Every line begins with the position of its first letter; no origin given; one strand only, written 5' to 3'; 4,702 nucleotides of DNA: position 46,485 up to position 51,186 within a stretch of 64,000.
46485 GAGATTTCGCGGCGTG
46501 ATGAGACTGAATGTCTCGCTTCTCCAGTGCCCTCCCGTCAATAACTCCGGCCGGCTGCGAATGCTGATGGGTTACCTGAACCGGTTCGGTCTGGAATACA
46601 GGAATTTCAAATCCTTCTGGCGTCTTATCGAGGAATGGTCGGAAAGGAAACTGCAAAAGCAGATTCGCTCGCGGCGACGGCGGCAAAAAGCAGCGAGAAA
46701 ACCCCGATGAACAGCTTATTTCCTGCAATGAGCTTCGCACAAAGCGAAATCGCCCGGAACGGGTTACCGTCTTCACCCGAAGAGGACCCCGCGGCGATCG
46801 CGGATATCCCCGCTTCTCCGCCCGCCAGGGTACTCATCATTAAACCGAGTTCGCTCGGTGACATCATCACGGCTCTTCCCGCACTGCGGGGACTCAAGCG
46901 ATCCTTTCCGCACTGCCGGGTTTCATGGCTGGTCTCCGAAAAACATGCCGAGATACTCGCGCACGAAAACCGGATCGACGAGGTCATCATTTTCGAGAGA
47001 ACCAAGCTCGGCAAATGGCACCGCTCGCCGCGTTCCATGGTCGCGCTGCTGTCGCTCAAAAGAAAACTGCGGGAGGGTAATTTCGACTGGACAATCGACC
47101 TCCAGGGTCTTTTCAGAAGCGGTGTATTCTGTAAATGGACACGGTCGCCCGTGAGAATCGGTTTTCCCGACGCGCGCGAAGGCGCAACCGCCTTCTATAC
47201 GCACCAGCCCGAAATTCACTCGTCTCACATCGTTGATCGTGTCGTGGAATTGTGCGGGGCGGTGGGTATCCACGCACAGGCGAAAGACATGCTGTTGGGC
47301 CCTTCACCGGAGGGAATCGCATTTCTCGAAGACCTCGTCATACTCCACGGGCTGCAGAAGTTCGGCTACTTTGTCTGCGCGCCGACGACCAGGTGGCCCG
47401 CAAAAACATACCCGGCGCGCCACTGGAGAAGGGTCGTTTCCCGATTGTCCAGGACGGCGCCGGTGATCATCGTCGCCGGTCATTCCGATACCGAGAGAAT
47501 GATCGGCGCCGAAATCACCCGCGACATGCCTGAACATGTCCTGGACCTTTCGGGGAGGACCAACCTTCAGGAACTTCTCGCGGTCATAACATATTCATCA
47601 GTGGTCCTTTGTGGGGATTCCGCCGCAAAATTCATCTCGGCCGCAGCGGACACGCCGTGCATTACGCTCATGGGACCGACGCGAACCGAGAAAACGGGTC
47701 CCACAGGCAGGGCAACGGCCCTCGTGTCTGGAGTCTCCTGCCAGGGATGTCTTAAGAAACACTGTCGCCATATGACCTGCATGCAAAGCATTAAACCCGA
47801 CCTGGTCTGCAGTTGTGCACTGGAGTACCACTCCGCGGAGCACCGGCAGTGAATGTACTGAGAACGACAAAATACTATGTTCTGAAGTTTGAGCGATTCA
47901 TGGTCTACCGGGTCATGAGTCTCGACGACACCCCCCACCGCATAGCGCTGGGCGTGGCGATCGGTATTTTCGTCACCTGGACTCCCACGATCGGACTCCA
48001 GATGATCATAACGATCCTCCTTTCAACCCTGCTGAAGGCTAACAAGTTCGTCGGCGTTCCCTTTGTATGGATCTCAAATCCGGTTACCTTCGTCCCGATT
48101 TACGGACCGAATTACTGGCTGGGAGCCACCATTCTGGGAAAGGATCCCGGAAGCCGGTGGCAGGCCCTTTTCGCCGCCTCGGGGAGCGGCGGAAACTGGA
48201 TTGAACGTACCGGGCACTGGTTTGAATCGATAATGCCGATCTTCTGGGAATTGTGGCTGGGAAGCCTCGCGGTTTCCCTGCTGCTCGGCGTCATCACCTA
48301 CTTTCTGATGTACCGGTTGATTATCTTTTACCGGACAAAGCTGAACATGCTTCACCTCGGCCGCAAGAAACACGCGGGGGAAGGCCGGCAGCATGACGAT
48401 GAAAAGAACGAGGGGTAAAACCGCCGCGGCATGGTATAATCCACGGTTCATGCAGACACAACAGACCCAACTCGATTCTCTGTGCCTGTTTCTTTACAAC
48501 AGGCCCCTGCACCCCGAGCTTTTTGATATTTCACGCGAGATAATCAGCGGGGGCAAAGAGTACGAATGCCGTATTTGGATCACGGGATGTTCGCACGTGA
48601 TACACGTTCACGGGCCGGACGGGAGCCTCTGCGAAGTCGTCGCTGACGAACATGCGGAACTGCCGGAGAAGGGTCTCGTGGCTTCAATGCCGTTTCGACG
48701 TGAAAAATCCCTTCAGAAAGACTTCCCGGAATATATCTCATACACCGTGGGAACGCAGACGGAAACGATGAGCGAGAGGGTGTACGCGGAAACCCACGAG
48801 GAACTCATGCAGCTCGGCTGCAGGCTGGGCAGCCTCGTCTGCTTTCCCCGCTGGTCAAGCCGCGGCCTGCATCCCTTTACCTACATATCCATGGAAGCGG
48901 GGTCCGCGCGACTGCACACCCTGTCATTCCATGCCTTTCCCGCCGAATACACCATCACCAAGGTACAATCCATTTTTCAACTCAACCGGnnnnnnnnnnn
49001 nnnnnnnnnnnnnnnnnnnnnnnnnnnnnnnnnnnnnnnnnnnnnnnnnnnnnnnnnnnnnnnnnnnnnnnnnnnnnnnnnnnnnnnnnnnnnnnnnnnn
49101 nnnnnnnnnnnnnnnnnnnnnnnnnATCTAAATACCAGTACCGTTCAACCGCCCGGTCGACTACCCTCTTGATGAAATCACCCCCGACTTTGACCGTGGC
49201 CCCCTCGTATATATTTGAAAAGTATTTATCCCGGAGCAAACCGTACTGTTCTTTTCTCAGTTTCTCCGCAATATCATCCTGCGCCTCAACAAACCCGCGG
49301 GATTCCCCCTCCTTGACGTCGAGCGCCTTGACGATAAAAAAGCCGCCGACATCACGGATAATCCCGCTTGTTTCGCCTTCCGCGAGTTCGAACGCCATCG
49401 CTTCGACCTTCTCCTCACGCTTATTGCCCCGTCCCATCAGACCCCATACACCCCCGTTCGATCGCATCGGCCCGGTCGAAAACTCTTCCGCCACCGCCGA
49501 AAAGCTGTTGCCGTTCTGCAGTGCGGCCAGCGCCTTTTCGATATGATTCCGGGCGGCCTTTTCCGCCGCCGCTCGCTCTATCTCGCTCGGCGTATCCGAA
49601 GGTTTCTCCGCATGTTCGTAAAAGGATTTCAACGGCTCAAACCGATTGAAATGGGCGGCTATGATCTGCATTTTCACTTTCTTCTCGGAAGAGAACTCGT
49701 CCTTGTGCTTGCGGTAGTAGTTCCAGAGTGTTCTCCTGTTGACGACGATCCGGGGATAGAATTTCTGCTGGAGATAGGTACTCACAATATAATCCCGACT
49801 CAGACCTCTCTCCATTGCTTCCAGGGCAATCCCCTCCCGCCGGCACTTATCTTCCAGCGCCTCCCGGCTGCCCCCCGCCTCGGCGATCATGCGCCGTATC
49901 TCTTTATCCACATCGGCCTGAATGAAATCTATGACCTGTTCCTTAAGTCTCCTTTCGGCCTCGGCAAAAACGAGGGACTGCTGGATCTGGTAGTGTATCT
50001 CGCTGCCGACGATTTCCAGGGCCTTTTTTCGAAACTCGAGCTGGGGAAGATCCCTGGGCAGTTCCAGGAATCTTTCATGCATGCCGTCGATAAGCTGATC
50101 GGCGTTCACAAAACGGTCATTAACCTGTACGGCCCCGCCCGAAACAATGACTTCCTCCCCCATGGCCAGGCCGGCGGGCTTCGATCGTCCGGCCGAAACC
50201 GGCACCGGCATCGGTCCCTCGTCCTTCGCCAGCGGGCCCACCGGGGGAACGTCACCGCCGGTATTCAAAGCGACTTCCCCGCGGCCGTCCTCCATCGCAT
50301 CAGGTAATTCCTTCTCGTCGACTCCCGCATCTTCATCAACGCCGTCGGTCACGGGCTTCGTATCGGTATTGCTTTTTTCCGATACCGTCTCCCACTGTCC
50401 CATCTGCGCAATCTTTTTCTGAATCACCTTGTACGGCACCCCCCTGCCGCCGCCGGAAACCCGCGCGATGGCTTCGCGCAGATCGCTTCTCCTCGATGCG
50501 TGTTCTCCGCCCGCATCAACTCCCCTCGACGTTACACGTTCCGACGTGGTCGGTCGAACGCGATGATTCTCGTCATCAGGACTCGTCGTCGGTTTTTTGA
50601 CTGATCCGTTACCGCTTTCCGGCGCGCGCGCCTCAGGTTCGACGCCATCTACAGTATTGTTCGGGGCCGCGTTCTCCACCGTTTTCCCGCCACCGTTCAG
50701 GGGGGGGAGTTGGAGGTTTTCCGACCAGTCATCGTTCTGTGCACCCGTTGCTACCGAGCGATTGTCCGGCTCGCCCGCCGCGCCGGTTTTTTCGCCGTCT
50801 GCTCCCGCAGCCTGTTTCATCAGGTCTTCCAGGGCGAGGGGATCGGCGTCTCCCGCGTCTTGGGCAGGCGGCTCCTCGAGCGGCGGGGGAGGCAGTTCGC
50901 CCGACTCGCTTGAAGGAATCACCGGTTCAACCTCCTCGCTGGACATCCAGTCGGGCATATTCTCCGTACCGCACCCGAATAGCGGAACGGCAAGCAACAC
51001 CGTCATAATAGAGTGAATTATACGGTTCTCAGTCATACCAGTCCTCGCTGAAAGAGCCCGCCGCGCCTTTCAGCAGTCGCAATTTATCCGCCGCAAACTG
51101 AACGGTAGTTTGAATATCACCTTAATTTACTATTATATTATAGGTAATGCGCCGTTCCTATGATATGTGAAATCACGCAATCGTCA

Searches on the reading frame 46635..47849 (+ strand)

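Call 43: search_protein_families(library=pfam, proteins=[window:46635-47849:+], max_evalue=0.0001)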
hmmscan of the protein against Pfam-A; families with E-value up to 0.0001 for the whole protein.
window:46635-47849:+ (405 aa): 1 family
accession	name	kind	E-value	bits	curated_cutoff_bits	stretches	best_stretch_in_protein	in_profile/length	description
PF01075.23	Glyco_transf_9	-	4.2e-37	128.2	22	1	139-379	2-243/247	Glycosyltransferase family 9 (heptosyltransferase)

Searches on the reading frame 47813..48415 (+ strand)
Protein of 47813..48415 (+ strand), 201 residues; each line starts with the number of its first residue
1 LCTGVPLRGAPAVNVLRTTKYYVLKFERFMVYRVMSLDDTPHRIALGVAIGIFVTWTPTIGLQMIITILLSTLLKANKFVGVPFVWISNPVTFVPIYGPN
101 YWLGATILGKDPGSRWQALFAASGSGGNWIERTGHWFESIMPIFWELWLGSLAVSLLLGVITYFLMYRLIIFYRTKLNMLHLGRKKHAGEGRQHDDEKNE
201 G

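Call 43: search_protein_families(library=pfam, proteins=[window:47813-48415:+], max_evalue=0.0001)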
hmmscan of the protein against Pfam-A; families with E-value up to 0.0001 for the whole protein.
window:47813-48415:+ (201 aa): 1 family
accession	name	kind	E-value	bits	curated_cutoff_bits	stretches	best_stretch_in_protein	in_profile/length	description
PF09835.14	DUF2062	-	1.7e-35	122.6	27.4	1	28-176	5-144/147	Uncharacterized protein conserved in bacteria (DUF2062)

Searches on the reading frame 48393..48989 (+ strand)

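Call 44: search_protein_families(library=pfam, proteins=[window:48393-48989:+], max_evalue=0.0001)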
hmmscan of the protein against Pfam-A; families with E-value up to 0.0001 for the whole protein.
window:48393-48989:+ (199 aa): 1 family
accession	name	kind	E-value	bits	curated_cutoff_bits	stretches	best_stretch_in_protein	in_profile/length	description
PF10936.14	DUF2617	-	8.8e-12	45.8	22.3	1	40-193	25-158/160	Protein of unknown function DUF2617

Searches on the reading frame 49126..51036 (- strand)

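Call 44: search_protein_families(library=pfam, proteins=[window:49126-51036:-], max_evalue=0.0001)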
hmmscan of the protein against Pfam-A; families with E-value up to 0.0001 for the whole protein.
window:49126-51036:- (637 aa): 3 families
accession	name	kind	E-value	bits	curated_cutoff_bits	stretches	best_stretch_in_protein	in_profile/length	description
PF00639.27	Rotamase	-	7.6e-12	46.5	21.7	1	488-571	11-95/97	PPIC-type PPIASE domain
PF13616.12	Rotamase_3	-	1.4e-11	45.4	22.5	1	487-574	28-115/116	PPIC-type PPIASE domain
PF13145.12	Rotamase_2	-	1.8e-07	32.4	27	1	439-587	8-121/121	PPIC-type PPIASE domain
